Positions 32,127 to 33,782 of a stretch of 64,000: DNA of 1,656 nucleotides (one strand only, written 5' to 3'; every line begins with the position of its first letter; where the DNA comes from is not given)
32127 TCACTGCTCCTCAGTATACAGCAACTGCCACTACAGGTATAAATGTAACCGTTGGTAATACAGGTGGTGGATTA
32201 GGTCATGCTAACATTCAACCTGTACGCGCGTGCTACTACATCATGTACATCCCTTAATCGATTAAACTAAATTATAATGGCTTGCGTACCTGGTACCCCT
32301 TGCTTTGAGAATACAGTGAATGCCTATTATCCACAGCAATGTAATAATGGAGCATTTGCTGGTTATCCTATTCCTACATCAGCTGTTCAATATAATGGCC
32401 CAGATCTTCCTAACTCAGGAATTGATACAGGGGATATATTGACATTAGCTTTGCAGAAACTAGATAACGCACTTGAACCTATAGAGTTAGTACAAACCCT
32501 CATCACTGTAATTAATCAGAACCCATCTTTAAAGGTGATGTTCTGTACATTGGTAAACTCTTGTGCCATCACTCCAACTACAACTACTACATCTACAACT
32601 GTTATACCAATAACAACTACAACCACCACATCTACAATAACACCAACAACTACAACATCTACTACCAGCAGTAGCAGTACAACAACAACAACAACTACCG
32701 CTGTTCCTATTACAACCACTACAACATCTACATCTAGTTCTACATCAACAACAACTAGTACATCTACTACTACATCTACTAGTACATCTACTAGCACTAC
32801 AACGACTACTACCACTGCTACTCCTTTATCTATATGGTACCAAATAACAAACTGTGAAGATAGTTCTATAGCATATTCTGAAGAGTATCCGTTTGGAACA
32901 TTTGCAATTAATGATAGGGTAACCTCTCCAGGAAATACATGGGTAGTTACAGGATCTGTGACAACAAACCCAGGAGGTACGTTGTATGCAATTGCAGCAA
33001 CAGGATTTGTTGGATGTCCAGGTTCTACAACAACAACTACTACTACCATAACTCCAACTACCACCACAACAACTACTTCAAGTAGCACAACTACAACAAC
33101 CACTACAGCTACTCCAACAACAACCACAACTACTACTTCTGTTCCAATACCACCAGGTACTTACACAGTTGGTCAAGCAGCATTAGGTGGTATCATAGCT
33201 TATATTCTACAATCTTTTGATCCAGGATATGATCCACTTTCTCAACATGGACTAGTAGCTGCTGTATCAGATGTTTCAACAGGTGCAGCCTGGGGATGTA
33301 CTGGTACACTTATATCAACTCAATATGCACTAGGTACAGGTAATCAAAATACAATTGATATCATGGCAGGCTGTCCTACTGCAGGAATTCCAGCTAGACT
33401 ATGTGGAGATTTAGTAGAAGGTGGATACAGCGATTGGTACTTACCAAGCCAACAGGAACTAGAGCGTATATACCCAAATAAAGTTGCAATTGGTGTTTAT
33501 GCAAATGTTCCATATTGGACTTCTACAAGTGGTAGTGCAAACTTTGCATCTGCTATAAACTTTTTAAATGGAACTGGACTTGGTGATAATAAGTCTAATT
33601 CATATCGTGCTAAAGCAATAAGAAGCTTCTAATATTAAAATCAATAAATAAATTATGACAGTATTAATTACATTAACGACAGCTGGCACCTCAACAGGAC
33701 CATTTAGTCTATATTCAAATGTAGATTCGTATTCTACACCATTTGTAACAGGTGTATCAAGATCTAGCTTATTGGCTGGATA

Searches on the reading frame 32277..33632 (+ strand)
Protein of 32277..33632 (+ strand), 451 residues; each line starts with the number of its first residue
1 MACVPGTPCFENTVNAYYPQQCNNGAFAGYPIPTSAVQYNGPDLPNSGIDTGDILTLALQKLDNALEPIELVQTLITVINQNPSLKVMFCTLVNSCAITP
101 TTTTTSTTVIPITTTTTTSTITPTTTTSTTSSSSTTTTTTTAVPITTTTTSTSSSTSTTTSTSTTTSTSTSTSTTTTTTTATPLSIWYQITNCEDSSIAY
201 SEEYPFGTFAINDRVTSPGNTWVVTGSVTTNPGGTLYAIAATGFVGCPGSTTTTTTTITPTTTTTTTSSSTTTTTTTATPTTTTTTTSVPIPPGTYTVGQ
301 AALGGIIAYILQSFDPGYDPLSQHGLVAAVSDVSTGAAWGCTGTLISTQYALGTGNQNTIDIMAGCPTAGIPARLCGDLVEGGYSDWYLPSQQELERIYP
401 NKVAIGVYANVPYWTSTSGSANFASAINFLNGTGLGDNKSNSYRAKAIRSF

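Call 19: search_protein_families(library=phrogs, proteins=[window:32277-33632:+], max_evalue=0.001)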
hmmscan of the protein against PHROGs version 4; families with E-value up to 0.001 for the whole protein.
window:32277-33632:+ (451 aa): 1 family
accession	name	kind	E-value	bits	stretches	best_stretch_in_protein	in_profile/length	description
phrog_4245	-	unknown function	1.9e-17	64.4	1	261-451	387-579/583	-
